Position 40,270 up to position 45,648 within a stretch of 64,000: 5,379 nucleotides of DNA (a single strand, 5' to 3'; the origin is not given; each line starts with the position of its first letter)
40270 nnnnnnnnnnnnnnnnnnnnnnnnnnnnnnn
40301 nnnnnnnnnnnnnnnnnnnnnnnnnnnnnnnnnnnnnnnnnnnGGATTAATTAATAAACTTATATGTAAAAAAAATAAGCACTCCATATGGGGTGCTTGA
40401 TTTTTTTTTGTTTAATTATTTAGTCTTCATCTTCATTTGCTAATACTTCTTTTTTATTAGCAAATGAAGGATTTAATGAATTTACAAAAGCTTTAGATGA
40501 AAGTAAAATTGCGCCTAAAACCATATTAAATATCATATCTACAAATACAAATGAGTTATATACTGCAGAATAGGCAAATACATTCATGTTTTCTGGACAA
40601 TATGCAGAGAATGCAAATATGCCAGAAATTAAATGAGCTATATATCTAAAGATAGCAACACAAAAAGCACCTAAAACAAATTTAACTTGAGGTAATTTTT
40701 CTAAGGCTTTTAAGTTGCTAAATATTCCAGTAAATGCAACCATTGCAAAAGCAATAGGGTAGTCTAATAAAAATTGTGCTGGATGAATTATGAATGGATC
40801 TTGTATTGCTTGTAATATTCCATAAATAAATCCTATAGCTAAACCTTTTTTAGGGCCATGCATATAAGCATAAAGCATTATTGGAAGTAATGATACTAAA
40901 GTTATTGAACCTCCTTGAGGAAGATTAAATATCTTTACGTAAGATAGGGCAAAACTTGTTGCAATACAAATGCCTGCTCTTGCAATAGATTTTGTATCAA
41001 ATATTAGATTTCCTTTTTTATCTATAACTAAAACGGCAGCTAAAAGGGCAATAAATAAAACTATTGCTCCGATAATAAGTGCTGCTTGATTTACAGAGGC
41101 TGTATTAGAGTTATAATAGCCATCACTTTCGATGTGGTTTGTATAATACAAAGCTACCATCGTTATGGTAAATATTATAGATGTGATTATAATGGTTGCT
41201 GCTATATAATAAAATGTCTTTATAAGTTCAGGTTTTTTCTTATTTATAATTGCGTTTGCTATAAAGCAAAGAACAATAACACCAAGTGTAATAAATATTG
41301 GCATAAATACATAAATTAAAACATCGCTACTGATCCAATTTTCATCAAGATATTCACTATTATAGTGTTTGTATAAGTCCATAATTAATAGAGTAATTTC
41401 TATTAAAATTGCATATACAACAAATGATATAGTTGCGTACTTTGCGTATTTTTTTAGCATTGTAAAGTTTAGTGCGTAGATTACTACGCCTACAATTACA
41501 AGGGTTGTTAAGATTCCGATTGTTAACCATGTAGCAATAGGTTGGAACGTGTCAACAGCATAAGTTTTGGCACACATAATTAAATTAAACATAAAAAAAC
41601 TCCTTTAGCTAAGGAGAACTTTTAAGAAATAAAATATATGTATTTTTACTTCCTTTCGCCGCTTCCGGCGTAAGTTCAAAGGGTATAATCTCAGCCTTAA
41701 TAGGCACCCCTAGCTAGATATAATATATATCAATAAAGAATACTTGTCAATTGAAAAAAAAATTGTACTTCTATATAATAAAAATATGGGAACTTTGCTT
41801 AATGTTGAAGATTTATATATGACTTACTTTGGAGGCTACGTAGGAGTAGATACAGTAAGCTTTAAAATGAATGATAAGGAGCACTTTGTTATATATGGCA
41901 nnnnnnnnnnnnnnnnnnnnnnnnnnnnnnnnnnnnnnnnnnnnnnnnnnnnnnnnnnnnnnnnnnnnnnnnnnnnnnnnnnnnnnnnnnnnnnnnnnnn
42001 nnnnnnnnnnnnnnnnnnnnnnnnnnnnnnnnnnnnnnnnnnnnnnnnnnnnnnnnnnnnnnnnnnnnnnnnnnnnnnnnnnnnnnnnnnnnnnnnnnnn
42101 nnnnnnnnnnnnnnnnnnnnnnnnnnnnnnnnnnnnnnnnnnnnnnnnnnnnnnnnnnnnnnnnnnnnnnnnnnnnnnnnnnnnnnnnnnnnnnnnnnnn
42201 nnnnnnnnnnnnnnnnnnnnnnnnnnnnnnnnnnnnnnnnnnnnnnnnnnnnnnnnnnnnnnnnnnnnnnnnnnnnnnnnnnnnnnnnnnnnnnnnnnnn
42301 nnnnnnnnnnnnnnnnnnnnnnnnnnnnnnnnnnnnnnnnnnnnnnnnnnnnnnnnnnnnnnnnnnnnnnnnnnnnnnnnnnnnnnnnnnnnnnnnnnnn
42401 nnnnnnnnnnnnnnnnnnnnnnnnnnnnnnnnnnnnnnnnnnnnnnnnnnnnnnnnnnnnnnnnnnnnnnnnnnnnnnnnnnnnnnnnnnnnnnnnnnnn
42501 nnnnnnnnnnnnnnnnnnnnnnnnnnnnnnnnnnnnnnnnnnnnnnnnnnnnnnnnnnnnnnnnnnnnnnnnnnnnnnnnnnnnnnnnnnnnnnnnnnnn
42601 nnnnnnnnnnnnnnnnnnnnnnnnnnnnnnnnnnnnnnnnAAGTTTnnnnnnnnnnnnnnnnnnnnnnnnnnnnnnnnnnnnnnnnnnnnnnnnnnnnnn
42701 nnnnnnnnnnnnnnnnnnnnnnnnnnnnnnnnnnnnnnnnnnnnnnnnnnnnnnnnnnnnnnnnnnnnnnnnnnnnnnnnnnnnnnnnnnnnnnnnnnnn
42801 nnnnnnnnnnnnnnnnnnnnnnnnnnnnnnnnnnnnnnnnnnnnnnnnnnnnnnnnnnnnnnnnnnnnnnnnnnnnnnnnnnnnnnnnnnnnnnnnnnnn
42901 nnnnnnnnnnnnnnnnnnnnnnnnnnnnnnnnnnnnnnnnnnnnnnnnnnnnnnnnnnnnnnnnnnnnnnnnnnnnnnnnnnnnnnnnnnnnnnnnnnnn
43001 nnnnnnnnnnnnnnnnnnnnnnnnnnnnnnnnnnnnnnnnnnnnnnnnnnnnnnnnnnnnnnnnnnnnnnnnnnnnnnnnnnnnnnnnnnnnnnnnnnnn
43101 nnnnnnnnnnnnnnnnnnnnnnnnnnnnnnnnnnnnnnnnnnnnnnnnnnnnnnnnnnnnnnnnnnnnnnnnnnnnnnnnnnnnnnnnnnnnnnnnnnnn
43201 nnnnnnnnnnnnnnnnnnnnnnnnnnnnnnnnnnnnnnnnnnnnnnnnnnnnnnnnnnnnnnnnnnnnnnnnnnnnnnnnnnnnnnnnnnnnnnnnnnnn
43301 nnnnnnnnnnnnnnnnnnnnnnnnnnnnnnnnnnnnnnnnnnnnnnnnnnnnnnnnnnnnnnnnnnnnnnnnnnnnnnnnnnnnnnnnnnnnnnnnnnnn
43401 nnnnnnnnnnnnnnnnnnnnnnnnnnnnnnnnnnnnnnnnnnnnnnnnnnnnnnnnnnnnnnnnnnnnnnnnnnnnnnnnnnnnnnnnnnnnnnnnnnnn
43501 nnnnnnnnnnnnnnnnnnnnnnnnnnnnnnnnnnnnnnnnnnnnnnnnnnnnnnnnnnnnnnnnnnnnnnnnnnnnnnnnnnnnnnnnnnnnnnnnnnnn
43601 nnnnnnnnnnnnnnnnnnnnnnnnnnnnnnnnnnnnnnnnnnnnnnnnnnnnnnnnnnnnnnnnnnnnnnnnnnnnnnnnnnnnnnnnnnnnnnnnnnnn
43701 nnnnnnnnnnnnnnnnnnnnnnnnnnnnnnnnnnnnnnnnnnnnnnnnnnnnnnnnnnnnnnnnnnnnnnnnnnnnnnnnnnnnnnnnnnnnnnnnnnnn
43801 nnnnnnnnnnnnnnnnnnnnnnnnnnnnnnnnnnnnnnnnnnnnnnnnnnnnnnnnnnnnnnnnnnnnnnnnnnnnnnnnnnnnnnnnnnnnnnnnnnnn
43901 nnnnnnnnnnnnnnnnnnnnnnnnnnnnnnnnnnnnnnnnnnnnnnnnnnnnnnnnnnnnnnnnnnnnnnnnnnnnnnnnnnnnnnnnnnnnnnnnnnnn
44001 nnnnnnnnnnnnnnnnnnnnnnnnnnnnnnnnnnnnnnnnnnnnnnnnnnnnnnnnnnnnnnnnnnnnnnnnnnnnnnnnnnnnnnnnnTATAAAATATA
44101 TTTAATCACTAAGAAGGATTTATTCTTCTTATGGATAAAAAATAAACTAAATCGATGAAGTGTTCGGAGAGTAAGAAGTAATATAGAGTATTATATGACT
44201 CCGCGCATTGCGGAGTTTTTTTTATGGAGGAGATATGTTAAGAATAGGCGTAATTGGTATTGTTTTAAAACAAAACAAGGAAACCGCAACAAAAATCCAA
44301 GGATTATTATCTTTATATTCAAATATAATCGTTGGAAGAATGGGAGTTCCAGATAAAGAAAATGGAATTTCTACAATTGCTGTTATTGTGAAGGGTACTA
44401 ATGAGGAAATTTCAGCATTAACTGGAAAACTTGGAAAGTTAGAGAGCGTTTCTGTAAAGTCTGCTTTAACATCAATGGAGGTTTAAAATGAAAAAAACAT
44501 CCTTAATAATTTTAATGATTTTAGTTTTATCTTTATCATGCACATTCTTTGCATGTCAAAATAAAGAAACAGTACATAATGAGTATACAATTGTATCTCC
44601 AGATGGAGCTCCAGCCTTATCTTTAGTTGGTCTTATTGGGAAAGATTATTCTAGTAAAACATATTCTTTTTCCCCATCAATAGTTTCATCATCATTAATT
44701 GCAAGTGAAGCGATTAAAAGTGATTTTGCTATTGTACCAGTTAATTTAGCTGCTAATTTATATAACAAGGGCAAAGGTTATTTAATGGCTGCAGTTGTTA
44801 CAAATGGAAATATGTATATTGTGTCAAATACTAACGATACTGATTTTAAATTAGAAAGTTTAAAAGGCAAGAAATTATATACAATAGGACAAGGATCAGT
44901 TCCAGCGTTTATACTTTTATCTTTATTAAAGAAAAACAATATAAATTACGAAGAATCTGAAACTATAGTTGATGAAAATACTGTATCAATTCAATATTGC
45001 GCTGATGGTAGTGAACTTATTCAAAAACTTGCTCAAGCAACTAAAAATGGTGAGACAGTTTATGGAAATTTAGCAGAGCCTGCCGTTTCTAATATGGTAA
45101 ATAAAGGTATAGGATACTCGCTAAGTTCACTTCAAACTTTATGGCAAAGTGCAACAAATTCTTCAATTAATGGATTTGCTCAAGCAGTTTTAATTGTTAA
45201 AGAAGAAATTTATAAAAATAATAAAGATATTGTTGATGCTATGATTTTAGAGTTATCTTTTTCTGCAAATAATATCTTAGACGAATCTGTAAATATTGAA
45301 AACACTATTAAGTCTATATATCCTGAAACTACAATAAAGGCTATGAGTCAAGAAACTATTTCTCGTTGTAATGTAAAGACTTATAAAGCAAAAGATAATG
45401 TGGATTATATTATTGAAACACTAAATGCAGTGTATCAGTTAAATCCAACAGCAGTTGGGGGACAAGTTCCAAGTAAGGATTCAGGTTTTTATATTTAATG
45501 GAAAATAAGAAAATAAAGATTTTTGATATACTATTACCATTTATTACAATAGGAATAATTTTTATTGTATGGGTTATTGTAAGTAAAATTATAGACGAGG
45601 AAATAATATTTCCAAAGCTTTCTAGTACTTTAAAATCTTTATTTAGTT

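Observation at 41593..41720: TPP-riboswitch variant lacking the pyrophosphate-sensing pocket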

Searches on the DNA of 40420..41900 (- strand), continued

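Call 45: search_with_rna_model(model_id=R1, sources=[window, L001, L002, L003, L004, L006, L007, L008, L010, L012, L013, L014, L015, L016, L017, L018, L019, L020, L021, L022, L023, L024, L025, L026, L027, L028, L029, L030, L031, L032, L034, L035, L036, L037, L038, L039, L040, L042, L043, L044, L045, L046, L047, L048, L049, L050, L051, L052, L053, L054, L055, L056, L057, L058, L059, L060, L061, L062, L063, L064, L065, L066, L067, L068, L069, L070, L071, L072, L073, L074, L075, L076, L078, L079, L080, L081, L083, L086, L087, L089, L090, L091, L094, L095, L096, L097, L098, L100, L101, L102, L104], max_evalue=0.001, make_alignment=true)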
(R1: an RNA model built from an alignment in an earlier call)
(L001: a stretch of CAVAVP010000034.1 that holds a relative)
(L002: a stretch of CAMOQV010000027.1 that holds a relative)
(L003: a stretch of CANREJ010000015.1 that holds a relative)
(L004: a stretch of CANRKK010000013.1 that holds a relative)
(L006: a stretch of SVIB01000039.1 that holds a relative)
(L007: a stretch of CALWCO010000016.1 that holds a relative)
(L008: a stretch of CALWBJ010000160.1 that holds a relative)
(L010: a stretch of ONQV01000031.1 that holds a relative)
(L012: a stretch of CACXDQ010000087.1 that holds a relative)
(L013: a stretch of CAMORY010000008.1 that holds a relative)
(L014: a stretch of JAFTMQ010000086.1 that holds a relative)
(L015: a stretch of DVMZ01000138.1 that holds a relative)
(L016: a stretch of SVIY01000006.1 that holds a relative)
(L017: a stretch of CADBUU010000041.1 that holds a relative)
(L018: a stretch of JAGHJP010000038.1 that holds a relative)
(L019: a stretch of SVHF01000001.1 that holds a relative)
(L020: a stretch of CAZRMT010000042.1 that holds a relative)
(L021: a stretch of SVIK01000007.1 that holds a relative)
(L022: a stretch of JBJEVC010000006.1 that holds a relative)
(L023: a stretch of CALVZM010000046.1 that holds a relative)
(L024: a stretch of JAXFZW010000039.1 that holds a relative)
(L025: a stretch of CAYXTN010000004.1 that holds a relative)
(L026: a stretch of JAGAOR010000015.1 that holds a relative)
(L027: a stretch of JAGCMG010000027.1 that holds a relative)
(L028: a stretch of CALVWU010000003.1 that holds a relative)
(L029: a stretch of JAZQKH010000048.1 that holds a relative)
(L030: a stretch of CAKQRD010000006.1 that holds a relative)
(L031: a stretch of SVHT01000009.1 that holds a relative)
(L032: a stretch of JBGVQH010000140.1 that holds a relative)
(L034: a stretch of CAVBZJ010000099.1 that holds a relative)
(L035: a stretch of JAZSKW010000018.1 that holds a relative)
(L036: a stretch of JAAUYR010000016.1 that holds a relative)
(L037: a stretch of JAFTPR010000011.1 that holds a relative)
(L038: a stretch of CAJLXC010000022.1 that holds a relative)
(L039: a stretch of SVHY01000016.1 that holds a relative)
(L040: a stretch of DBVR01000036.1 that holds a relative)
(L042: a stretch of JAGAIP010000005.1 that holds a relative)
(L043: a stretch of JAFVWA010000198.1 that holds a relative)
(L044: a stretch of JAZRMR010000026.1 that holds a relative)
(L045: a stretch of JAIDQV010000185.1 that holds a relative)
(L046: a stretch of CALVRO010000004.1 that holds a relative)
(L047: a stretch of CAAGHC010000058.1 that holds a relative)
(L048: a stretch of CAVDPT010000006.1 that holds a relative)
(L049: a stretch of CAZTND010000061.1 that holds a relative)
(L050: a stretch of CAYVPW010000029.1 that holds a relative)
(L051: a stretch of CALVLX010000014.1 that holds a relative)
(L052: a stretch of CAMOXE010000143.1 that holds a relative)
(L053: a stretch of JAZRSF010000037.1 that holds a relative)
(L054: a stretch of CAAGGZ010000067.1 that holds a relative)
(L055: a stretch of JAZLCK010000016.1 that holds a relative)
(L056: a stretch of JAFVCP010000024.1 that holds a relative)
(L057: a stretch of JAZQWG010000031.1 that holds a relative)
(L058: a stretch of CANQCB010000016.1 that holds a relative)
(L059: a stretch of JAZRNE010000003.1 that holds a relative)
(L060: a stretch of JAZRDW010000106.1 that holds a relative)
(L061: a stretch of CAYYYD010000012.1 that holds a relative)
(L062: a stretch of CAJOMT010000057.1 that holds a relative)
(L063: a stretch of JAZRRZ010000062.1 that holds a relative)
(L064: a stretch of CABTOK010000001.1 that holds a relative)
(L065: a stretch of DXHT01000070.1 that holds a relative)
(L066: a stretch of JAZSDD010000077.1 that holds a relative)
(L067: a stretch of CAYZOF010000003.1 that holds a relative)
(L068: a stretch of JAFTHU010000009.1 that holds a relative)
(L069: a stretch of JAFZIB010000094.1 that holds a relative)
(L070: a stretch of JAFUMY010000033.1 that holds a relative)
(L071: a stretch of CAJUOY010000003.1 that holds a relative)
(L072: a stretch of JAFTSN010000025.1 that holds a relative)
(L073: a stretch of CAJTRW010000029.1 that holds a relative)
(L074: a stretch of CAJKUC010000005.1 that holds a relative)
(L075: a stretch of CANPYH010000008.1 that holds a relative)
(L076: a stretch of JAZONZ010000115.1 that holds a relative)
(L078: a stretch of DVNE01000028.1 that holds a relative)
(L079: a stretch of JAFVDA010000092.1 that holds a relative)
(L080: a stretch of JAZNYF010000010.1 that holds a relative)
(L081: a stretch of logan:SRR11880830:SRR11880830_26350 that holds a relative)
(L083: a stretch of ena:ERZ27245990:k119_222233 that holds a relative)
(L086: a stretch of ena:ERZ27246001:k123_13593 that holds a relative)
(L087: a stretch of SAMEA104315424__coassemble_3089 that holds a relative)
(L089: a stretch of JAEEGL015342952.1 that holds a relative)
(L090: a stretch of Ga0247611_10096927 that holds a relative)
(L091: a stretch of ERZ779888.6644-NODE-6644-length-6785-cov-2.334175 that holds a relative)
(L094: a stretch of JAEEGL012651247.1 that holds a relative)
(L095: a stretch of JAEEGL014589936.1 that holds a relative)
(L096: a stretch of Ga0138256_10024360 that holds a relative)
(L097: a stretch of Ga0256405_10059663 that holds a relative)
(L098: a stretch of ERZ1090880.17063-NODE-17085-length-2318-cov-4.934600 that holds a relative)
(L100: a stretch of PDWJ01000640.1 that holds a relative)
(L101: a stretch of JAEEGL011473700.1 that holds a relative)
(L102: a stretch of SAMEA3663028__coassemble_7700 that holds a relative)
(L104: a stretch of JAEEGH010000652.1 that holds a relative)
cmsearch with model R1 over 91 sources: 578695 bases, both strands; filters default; matches with E-value up to 0.001: 85.
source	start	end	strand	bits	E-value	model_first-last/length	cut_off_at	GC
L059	2333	2427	+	92.1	1e-18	1-97/97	no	0.37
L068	2276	2373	+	91.8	1.2e-18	1-97/97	no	0.41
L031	2273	2370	+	91.8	1.2e-18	1-97/97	no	0.43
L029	2358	2452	+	91.6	1.4e-18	1-97/97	no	0.38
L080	2163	2257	+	91.2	1.7e-18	1-97/97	no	0.38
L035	2355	2449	+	90.7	2.1e-18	1-97/97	no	0.4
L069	2352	2447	+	89.1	5.3e-18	1-97/97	no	0.4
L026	2297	2397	+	88.8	6e-18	1-97/97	no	0.4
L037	2294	2390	+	88.2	8.7e-18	1-97/97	no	0.46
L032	2239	2336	+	87.8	1.1e-17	1-97/97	no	0.45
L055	2338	2432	+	87.6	1.2e-17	1-97/97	no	0.37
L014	2266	2363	+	87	1.6e-17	1-97/97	no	0.47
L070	2242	2340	+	87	1.7e-17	1-97/97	no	0.46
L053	2358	2451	+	86.7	1.9e-17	1-97/97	no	0.39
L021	2286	2384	+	86.7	1.9e-17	1-97/97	no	0.42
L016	924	1018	+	86.7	2e-17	1-97/97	no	0.39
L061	2337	2431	+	86.1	2.6e-17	1-97/97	no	0.43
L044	2357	2450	+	85.9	3e-17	1-97/97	no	0.43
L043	2366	2460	+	85.7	3.2e-17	1-97/97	no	0.39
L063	2332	2426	+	85.6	3.5e-17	1-97/97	no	0.43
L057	2281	2379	+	85.3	4e-17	1-97/97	no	0.42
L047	2355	2449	+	85.3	4.2e-17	1-97/97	no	0.41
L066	2353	2447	+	85.1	4.5e-17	1-97/97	no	0.42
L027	2328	2421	+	84.1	8e-17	1-97/97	no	0.41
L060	2336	2429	+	83.9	8.7e-17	1-97/97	no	0.39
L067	2312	2409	+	83.7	9.5e-17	1-97/97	no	0.49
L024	2355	2449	+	82.9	1.5e-16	1-97/97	no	0.42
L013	2224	2317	+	82.4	2e-16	1-97/97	no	0.45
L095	3401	3498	-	82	2.5e-16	1-97/97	no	0.37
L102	272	369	-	81.7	2.8e-16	1-97/97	no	0.36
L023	2335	2430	+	81.3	3.6e-16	1-97/97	no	0.46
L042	2318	2414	+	80.9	4.4e-16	1-97/97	no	0.47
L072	2221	2318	+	80.6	5.3e-16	1-97/97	no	0.46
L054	2319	2416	+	80.1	7e-16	1-97/97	no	0.48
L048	2359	2452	+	80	7.3e-16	1-97/97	no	0.47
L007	2322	2417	+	79.3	1.1e-15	1-97/97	no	0.48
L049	948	1043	+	79.3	1.1e-15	1-97/97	no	0.48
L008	2344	2440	+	79.1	1.2e-15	1-97/97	no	0.47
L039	2302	2400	+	79.1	1.2e-15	1-97/97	no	0.45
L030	2356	2449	+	78.9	1.3e-15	1-97/97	no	0.45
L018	2326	2421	+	78.8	1.4e-15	1-97/97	no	0.48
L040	973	1066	+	78.4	1.7e-15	1-97/97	no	0.47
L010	2348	2441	+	78.1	2e-15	1-97/97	no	0.48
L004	2314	2418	+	77.9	2.2e-15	1-97/97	no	0.5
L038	2359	2453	+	77.9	2.2e-15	1-97/97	no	0.46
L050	2275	2368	+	77.3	3.1e-15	1-97/97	no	0.4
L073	2248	2355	+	77.1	3.5e-15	1-97/97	no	0.52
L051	2301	2409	+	76.9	3.9e-15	1-97/97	no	0.47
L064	2297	2389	+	76.9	3.9e-15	1-97/97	no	0.43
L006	2295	2393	+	76.8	4.1e-15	1-97/97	no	0.37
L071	2317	2423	+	76.4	5e-15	1-97/97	no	0.44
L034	2178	2271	+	76.3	5.4e-15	1-97/97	no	0.47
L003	2315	2420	+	76.2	5.6e-15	1-97/97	no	0.49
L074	2175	2272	+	76.1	6.1e-15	1-97/97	no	0.49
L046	2272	2379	+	75.8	7e-15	1-97/97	no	0.51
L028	2324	2430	+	75.3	9.5e-15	1-97/97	no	0.47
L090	1694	1791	-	75.1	1e-14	1-97/97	no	0.38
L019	2363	2460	+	74.7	1.3e-14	1-97/97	no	0.39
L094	2878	2974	-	74.2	1.7e-14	1-97/97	no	0.39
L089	10312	10409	+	74.2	1.7e-14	1-97/97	no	0.4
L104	907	1003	-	74.1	1.7e-14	1-97/97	no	0.41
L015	2321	2418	+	73.6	2.3e-14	1-97/97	no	0.49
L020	2325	2422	+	73.4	2.6e-14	1-97/97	no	0.38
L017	2275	2372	+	72.8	3.6e-14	1-97/97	no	0.43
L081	873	969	+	72.8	3.7e-14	1-97/97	no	0.38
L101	1039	1136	-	72.7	3.8e-14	1-97/97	no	0.4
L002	2380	2476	+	72.7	3.9e-14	1-97/97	no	0.39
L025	2297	2407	+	72.4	4.4e-14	1-97/97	no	0.45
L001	2370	2466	+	72.1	5.2e-14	1-97/97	no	0.34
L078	2260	2366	+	71.5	7.4e-14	1-97/97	no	0.49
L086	871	962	+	69.4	2.3e-13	1-97/97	no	0.34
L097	2484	2584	-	69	2.9e-13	1-97/97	no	0.46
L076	1376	1473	+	66.6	1.1e-12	1-97/97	no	0.44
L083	869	963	+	66.1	1.4e-12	1-97/97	no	0.37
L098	1438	1541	-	64.7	2.9e-12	1-97/97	no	0.47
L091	6532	6632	-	64.2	3.9e-12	1-97/97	no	0.46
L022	2287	2445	+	62.9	7.6e-12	1-97/97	no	0.44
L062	180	285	+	62.1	1.2e-11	1-97/97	no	0.39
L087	2979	3080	+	61.6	1.6e-11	1-97/97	no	0.46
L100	2907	3008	-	58.5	8.7e-11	1-97/97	no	0.45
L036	2321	2424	+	51.8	3.2e-09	1-97/97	no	0.44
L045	2319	2422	+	50.2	7.9e-09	1-97/97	no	0.45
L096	1344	1450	+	41.2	1e-06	1-97/97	no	0.36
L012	131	201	+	36.1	1.6e-05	1-97/97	no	0.48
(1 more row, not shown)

Alignment A4: 85 matches aligned to the model, 186 columns, each read 5' to 3' on its own strand. Consensus structure (alignment columns), stored with it:
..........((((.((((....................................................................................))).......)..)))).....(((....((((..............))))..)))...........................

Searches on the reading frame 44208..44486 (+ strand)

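Call 5: search_protein_families(library=pfam, proteins=[window:44208-44486:+], max_evalue=0.01)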
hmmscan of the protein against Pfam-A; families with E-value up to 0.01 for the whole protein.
window:44208-44486:+ (92 aa): 2 families
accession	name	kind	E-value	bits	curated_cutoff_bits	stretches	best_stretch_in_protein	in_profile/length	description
PF21699.3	TM1266-like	-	2.8e-27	94.9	27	1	12-85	1-74/74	Iron-only hydrogenase system regulator, putative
PF08753.17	NikR_C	-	0.002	18.7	22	1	13-82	1-70/77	NikR C terminal nickel binding domain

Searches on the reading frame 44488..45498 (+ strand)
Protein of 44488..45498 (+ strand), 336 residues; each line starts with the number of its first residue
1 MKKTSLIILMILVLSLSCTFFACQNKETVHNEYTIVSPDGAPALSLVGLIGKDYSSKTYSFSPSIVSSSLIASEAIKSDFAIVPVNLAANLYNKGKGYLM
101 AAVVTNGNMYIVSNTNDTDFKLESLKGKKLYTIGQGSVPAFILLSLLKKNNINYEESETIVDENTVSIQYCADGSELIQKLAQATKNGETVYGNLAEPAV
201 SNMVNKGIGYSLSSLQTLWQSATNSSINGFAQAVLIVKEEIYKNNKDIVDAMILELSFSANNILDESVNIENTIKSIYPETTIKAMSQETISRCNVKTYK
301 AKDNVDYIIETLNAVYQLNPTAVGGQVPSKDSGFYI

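Call 5: search_protein_families(library=pfam, proteins=[window:44488-45498:+], max_evalue=0.01)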
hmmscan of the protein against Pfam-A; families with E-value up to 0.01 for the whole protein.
window:44488-45498:+ (336 aa): 2 families
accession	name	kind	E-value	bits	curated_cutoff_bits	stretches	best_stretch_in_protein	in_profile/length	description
PF09084.16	NMT1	-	0.00043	20.7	20.5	1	100-253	66-199/216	NMT1/THI5 like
PF13379.11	NMT1_2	-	0.0023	18.2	24.7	1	98-275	82-249/252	NMT1-like family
